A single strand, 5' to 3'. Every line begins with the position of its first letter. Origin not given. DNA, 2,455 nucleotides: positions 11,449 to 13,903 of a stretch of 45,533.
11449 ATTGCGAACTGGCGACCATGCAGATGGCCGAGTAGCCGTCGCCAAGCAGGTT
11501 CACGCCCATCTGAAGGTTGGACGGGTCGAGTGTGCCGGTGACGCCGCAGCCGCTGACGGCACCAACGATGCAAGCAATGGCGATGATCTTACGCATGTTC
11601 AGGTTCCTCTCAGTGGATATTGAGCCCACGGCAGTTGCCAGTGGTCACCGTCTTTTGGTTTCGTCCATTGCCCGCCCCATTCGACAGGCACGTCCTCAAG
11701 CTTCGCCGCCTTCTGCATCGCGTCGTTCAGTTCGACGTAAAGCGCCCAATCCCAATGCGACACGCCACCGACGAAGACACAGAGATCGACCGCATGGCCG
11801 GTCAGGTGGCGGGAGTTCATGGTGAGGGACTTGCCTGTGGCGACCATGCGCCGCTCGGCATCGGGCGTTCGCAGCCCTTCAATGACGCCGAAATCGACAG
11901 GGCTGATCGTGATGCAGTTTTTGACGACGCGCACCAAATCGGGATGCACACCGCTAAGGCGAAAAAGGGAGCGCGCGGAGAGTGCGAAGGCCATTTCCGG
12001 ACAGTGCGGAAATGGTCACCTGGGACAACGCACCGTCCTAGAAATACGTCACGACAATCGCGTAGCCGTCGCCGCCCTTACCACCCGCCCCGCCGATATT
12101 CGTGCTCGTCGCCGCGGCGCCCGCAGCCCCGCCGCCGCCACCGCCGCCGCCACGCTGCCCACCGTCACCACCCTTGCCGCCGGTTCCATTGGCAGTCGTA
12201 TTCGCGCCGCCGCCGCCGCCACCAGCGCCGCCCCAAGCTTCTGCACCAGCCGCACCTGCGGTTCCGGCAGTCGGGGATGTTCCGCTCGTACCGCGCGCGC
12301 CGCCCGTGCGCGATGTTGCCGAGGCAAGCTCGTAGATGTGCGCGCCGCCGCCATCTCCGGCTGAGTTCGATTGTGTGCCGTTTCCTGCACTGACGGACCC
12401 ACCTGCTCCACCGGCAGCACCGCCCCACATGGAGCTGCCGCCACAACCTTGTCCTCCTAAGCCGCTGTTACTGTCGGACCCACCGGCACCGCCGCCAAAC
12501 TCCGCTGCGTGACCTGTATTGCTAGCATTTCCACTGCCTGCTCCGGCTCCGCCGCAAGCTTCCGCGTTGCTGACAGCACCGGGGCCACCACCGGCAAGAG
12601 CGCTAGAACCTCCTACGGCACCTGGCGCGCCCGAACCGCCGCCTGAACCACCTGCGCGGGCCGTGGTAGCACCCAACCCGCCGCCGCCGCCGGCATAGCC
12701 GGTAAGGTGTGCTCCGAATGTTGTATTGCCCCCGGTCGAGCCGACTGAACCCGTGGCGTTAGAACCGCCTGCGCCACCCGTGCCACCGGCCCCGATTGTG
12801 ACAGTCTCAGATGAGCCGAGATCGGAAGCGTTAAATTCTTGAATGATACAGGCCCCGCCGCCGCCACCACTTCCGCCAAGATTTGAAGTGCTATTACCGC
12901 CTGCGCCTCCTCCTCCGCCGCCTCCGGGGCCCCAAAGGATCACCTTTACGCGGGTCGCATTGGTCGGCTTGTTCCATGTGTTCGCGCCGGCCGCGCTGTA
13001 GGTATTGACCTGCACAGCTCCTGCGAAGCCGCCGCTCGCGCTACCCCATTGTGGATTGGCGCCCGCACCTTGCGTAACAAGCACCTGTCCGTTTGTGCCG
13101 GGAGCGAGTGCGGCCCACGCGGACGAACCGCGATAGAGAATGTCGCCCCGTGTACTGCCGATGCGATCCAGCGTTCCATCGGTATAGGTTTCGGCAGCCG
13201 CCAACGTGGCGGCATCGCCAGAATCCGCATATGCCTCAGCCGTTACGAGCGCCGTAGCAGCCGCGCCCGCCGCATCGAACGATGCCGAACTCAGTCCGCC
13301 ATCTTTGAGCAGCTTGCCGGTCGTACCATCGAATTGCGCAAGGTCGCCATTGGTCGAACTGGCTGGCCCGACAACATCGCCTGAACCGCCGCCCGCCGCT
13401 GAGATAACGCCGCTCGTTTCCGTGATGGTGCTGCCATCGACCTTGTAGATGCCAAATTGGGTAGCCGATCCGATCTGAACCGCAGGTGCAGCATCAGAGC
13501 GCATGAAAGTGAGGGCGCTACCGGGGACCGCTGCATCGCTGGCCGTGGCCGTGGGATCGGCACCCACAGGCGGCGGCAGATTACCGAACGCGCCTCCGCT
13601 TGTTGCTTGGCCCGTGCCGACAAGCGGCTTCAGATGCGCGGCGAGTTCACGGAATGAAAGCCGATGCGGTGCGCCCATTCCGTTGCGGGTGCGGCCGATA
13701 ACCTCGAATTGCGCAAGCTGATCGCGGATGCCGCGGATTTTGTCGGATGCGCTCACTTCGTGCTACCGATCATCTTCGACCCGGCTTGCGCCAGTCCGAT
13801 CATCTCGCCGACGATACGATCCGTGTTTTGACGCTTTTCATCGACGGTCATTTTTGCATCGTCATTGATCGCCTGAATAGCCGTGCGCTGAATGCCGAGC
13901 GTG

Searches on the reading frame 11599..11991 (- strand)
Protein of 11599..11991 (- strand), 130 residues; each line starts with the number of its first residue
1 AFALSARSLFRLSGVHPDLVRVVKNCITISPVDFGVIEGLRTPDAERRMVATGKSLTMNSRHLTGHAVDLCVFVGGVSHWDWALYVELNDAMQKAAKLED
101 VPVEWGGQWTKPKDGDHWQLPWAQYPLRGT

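Call 33: search_protein_families(library=phrogs, proteins=[window:11599-11991:-], max_evalue=0.0001)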
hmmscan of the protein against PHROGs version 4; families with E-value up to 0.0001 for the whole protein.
window:11599-11991:- (130 aa): 5 families
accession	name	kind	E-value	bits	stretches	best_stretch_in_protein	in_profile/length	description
phrog_465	-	lysis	2.9e-50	172.2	1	2-127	43-172/292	endolysin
phrog_1768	-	lysis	4.9e-15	55.3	1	26-119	946-1037/1577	endolysin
phrog_5115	-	moron, auxiliary metabolic gene and host takeover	3.9e-12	47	1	32-125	36-126/283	ferredoxin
phrog_6523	-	lysis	1.7e-11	45.4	1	20-120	25-129/255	endolysin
phrog_2649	-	lysis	3e-06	28.3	1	48-121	66-128/261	endolysin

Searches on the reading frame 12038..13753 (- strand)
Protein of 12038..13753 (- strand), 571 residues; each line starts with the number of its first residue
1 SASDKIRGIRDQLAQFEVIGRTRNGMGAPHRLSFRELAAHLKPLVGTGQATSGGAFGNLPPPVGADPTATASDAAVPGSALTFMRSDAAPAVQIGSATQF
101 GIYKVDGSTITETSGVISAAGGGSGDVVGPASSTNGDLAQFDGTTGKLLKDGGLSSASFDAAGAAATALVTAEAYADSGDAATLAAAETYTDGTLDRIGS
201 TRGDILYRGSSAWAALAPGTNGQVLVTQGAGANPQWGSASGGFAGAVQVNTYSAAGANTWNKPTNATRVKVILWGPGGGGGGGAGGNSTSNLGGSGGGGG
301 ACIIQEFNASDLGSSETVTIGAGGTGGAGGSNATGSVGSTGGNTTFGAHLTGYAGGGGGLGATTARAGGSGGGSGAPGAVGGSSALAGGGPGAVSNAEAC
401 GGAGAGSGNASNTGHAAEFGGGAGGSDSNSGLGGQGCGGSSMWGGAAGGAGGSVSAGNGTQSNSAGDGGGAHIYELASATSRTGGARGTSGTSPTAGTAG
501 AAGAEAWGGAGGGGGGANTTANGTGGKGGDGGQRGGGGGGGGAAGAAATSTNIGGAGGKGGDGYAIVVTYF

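Call 33: search_protein_families(library=phrogs, proteins=[window:12038-13753:-], max_evalue=0.0001)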
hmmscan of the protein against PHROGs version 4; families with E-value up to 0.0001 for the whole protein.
window:12038-13753:- (571 aa): 1 family
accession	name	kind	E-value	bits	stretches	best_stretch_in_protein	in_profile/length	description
phrog_863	-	tail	3.1e-16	60.5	1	171-396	332-537/690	tail fiber assembly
